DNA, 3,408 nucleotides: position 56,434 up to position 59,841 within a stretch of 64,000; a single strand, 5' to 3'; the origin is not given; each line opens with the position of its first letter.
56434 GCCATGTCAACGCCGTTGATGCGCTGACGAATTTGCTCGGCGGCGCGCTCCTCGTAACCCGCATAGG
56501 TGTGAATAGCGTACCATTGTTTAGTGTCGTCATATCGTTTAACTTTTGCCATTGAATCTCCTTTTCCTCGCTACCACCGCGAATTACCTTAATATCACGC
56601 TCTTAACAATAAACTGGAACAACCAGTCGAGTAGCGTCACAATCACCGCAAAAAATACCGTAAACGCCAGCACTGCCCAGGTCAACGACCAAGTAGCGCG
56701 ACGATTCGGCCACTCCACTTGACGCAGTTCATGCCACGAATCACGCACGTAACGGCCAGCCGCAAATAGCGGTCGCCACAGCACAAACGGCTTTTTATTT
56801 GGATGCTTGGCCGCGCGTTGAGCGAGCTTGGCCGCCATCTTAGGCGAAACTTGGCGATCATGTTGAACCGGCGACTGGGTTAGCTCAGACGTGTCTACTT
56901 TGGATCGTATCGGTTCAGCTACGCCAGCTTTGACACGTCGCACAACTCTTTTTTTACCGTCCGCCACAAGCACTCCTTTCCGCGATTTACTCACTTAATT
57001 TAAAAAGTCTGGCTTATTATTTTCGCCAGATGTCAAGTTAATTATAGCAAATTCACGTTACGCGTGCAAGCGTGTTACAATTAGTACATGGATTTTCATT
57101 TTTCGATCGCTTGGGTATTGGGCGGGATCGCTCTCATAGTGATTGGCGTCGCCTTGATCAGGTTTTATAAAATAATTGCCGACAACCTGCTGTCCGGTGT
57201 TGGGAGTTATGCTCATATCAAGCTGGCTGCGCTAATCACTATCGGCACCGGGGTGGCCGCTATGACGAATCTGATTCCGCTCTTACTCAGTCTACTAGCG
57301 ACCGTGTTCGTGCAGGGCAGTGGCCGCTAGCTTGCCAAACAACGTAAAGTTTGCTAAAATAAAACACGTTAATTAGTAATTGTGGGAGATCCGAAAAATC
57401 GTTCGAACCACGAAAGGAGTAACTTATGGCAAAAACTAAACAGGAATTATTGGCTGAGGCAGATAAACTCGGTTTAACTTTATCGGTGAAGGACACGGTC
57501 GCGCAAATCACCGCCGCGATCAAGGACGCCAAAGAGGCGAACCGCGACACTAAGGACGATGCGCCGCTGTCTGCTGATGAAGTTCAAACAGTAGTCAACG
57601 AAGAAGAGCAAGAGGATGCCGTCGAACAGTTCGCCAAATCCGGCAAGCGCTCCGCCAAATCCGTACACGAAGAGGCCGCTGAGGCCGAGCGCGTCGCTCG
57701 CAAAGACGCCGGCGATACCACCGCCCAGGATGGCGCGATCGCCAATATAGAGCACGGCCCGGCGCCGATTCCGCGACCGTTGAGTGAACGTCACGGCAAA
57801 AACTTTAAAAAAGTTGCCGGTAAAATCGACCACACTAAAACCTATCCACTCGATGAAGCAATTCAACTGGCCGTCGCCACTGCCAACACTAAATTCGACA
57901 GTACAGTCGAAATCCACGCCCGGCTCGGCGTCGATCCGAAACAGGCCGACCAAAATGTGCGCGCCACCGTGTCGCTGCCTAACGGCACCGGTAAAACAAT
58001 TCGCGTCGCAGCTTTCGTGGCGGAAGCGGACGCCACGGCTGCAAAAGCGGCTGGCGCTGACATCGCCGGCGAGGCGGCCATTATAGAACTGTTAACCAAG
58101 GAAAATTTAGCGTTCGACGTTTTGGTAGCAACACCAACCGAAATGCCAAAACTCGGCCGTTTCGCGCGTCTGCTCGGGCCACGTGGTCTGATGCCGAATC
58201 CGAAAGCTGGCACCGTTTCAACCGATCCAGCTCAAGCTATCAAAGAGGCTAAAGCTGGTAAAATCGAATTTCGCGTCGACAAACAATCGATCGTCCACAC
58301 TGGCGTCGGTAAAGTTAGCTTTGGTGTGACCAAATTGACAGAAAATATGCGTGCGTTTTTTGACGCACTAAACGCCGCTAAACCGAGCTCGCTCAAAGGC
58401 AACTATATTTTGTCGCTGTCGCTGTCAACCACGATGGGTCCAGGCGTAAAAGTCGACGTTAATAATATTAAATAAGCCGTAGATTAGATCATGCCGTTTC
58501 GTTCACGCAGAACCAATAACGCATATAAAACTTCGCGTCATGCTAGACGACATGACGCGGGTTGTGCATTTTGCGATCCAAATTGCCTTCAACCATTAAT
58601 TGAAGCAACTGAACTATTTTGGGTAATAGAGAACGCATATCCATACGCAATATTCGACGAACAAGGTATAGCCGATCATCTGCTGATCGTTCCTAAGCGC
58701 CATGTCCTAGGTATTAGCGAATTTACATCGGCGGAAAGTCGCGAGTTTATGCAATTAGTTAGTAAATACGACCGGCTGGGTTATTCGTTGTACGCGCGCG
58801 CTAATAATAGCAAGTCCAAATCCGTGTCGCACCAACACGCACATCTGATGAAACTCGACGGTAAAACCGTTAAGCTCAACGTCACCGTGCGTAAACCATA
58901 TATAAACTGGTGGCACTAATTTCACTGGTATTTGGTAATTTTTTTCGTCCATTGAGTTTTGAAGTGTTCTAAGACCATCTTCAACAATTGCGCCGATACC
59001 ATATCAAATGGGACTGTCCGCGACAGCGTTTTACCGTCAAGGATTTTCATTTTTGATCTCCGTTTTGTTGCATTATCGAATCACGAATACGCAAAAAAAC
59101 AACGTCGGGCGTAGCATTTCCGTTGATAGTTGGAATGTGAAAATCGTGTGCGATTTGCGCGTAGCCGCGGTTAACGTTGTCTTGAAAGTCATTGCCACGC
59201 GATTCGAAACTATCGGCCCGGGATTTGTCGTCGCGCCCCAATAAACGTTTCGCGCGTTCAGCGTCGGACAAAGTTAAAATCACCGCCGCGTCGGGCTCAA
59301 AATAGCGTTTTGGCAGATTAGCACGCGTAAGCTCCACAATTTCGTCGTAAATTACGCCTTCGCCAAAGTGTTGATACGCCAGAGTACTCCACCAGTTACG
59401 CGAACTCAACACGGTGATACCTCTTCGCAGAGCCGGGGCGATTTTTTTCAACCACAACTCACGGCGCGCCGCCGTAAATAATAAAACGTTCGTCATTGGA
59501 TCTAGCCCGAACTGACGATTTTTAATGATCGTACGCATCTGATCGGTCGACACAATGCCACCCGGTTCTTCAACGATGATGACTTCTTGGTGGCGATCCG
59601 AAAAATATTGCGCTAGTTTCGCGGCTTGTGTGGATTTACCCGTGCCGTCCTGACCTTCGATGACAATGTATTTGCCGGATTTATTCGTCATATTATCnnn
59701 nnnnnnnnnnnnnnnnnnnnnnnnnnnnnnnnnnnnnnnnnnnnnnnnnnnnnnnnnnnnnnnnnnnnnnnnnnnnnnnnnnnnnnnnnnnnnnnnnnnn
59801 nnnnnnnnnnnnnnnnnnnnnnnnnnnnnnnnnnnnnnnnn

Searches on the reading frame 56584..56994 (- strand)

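Call 84: search_protein_families(library=pfam, proteins=[window:56584-56994:-], max_evalue=0.01)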
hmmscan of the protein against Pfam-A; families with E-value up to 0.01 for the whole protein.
window:56584-56994:- (136 aa): 1 family
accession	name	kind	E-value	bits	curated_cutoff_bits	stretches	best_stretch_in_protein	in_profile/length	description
PF00584.25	SecE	-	7.2e-17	61.5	22.7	1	81-134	2-54/55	SecE/Sec61-gamma subunits of protein translocation complex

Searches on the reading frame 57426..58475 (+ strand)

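Call 47: search_protein_families(library=pfam, proteins=[window:57426-58475:+], max_evalue=0.00001)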
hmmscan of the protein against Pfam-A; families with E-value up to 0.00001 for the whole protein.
window:57426-58475:+ (349 aa): 1 family
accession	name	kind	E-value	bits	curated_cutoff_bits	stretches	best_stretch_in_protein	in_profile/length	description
PF00687.26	Ribosomal_L1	-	3.3e-56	190.5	32.2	1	151-339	3-198/198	Ribosomal protein L1p/L10e family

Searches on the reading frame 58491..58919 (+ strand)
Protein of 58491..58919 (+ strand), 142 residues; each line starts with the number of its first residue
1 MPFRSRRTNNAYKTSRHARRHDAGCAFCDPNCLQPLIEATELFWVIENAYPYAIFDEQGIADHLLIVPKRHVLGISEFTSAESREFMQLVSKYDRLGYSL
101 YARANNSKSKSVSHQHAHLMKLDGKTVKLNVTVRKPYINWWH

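Call 12: search_protein_families(library=pfam, proteins=[window:58491-58919:+])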
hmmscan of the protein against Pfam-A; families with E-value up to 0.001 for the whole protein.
window:58491-58919:+ (142 aa): 1 family
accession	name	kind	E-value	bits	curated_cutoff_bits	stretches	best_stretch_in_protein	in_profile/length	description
PF01230.28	HIT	-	0.00028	21.9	21.5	1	45-121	9-94/98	HIT domain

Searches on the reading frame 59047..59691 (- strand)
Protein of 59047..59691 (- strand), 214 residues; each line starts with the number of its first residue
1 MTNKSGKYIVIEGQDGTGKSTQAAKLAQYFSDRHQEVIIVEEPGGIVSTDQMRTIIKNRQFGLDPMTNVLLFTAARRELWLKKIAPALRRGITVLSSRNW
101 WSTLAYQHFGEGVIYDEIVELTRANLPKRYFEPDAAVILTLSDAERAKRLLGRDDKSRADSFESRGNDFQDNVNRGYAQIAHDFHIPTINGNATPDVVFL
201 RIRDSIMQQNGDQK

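Call 12: search_protein_families(library=pfam, proteins=[window:59047-59691:-])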
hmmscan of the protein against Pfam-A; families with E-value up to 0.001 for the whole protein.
window:59047-59691:- (214 aa): 6 families
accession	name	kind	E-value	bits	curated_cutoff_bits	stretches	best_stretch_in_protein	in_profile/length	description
PF02223.23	Thymidylate_kin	-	1.1e-31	110.4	27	1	11-194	1-177/185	Thymidylate kinase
PF13521.12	AAA_28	-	4e-07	30.8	27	1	9-184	2-153/164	AAA domain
PF13238.12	AAA_18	-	3.7e-05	24.6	29.4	0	118-159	76-117/128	AAA domain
PF00448.28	SRP54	-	0.00014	22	22.7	1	8-40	3-35/196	SRP54-type protein, GTPase domain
PF20720.3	nSTAND3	-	0.00039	20.6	27.2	1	7-43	18-54/155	Novel STAND NTPase 3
PF08433.16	KTI12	-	0.00046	20.2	22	1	9-43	4-38/271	Chromatin associated protein KTI12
